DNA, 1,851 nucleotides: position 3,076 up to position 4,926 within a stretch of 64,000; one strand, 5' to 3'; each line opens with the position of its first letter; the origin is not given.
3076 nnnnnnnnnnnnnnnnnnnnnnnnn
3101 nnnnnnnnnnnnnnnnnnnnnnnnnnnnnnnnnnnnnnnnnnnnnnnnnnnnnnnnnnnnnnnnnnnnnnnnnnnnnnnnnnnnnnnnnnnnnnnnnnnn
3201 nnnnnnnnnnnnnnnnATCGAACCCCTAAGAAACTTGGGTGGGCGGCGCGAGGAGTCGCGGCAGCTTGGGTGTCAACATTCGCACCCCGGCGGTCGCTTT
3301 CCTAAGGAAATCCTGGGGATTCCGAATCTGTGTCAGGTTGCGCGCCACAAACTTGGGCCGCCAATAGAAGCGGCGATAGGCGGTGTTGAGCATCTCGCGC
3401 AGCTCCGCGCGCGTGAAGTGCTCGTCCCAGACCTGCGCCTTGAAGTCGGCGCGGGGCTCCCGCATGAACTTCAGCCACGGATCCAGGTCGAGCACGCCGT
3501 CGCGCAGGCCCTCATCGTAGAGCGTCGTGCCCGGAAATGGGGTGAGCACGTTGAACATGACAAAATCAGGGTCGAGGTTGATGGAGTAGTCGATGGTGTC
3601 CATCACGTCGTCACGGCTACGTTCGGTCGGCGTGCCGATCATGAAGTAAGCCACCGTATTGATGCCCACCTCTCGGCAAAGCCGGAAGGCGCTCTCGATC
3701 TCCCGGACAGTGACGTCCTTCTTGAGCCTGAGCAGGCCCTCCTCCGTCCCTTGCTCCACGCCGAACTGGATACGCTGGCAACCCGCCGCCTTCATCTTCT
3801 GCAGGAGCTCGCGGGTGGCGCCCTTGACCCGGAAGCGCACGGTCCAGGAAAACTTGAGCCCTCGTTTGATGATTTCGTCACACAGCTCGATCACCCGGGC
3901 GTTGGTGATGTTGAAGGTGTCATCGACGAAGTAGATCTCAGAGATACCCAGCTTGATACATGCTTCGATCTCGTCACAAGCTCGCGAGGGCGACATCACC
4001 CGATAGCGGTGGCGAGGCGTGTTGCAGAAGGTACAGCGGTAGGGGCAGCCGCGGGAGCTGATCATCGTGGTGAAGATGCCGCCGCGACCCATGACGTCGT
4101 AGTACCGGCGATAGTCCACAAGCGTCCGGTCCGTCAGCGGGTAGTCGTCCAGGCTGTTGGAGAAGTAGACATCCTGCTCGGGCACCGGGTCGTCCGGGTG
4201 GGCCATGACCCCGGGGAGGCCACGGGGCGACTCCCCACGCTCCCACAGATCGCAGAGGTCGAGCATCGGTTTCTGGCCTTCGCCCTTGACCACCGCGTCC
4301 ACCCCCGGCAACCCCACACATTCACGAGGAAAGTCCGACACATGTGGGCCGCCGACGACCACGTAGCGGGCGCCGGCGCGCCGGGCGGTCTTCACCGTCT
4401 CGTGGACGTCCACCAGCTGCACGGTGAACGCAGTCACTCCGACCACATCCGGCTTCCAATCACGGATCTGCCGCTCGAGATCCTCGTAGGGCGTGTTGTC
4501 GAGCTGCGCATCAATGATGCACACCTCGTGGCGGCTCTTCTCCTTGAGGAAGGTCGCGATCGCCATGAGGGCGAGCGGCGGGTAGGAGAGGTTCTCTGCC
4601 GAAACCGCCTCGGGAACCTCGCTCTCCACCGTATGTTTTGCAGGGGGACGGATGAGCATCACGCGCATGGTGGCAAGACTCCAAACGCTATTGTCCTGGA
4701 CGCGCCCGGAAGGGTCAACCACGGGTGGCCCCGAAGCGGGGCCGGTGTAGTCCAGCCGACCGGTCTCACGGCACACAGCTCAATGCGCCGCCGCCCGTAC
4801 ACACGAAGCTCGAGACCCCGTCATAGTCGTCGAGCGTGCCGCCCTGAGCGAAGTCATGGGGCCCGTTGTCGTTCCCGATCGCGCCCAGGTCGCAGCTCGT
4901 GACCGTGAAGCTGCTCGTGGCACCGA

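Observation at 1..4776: Orphan operon: two class-B (B12-binding) radical SAM enzymes, a 105-aa ORF and a PfaA-like ketosynthase megasynthase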

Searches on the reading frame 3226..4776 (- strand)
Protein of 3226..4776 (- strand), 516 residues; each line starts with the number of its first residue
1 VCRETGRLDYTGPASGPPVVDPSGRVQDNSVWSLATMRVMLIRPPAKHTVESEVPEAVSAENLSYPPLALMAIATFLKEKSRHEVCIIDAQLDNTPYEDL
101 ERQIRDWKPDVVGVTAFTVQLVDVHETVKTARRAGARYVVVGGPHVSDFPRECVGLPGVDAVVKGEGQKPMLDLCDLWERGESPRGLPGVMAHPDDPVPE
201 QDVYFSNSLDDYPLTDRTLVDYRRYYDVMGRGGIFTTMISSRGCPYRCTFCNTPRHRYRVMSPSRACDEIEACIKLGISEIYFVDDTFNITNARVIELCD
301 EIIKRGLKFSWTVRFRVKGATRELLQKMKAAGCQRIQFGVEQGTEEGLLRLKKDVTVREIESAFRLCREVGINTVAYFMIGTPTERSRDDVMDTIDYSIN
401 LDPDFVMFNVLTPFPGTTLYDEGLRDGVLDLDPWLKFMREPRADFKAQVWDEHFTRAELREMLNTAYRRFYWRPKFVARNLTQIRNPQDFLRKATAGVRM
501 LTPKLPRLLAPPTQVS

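Call 7: search_protein_families(library=pfam, proteins=[window:3226-4776:-], max_evalue=0.01)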
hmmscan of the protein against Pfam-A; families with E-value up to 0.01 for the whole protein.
window:3226-4776:- (516 aa): 2 families
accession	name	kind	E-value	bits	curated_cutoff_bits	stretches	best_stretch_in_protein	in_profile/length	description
PF02310.24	B12-binding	-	5.8e-23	81.5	32.1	1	65-171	12-117/121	B12 binding domain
PF04055.27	Radical_SAM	-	9e-21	75.2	29.5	1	238-393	1-161/166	Radical SAM superfamily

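Call 8: search_protein_families(library=ncbifam, proteins=[window:3226-4776:-], max_evalue=0.01)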
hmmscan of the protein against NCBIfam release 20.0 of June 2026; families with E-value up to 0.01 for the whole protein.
window:3226-4776:- (516 aa): 30 families (the best 25 are shown)
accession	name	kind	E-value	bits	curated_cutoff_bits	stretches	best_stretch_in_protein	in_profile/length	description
TIGR02026.1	BchE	equivalog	3e-50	171.5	481.35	1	38-479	1-435/497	magnesium-protoporphyrin IX monomethyl ester anaerobic oxidative cyclase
TIGR03471.1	HpnJ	equivalog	2.1e-41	142.3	577.6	1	235-493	197-455/472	hopanoid biosynthesis associated radical SAM protein HpnJ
TIGR04479.1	bcpD_PhpK_rSAM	subfamily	3e-41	141.4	600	1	62-407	67-415/504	PhpK family radical SAM P-methyltransferase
TIGR04072.2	rSAM_ladder_B12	equivalog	4.3e-40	137.7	360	1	67-432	18-381/443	lipid biosynthesis B12-binding/radical SAM protein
TIGR04367.1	HpnR_B12_rSAM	equivalog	3.1e-38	131.6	650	1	65-421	20-371/490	hopanoid C-3 methylase HpnR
TIGR04385.1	B12_rSAM_cofa1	equivalog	1.8e-35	123.1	450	1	65-388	19-352/438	B12 lower ligand biosynthesis radical SAM protein BzaD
NF050148.1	rSAM_ApyD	equivalog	1.6e-34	119.3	750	1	65-422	23-392/645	RiPP biosynthesis radical SAM protein ApyD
NF033070.1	rSAM_AprD4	equivalog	7e-34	117.5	500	1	59-429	34-396/456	AprD4 family radical SAM diol-dehydratase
TIGR04295.1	B12_rSAM_oligo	hypoth_equivalog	1.6e-29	102.9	400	1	72-367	29-328/422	TIGR04295 family B12-binding domain-containing radical SAM protein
TIGR04013.1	B12_SAM_MJ_1487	hypoth_equivalog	6.2e-25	87.8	251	2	95-270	30-185/382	TIGR04013 family B12-binding domain/radical SAM domain-containing protein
TIGR04014.1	B12_SAM_MJ_0865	equivalog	2.3e-23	82.7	360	1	99-422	29-357/434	methyl-coenzyme M reductase glutamine C-methyltransferase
TIGR03975.1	rSAM_ocin_1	subfamily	9.7e-21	73.9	281.85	1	98-388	118-418/606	RiPP maturation radical SAM C-methyltransferase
TIGR04428.1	B12_rSAM_trp_MT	equivalog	1.3e-17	63.5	500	2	220-409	205-406/558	tryptophan 2-C-methyltransferase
NF038361.1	rSAM_Sden_1168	equivalog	2.6e-17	62.6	575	1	104-432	136-482/560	Sden_1168 family B12-binding radical SAM P-methyltransferase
TIGR04190.1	B12_SAM_Ta0216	equivalog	5.4e-16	58.3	500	1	67-405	37-398/554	TIGR04190 family B12-binding domain/radical SAM domain protein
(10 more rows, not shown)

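Call 42: search_solved_structures(query=window:3226-4668:-, max_evalue=0.001)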
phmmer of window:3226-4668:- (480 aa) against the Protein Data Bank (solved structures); distinct sequences matched with E-value up to 0.001: 14.
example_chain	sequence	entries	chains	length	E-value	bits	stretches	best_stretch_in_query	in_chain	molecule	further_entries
6fd2_B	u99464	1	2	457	2e-23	86.3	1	161-394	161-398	Putative apramycin biosynthetic oxidoreductase 4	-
6wte_A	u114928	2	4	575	9.1e-15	57.8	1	185-381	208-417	B12-binding domain-containing protein | Tryptophan-C2-methyltransferase containing B12-binding domain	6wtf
9ccb_A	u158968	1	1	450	2.3e-11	46.5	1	102-390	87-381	Radical SAM core domain-containing protein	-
5ul2_A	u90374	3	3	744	3.4e-10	42.7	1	25-367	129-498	OxsB protein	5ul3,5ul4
7kdx_A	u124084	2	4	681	7.8e-06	28.3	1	72-263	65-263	Methyltransferase TokK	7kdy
5fep_A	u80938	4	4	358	1.7e-05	27.2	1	205-395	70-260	[FeFe] hydrogenase maturase subunit HydE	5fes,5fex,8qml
3ciw_A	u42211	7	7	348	1.8e-05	27.1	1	205-395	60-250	FeFe-Hydrogenase maturase | [FeFe] hydrogenase maturase subunit HydE | Biotin synthetase, putative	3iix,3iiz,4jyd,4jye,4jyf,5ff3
7o1o_A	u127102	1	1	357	2.4e-05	26.7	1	205-395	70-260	[FeFe] hydrogenase maturase subunit HydE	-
5few_A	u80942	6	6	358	2.4e-05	26.7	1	205-395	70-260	[FeFe] hydrogenase maturase subunit HydE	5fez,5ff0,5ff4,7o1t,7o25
8qmk_A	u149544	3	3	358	2.4e-05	26.7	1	205-395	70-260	[FeFe] hydrogenase maturase subunit HydE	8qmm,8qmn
7o1p_A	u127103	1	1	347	2.5e-05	26.6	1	205-395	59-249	[FeFe] hydrogenase maturase subunit HydE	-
3cix_A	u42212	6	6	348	2.5e-05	26.6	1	205-395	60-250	FeFe-Hydrogenase maturase | [FeFe] hydrogenase maturase subunit HydE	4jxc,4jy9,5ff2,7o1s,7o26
4jy8_A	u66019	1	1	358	2.7e-05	26.5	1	205-395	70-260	FEFE-HYDROGENASE MATURASE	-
4q37_A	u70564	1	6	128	0.00042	22.6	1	67-138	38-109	Radical SAM protein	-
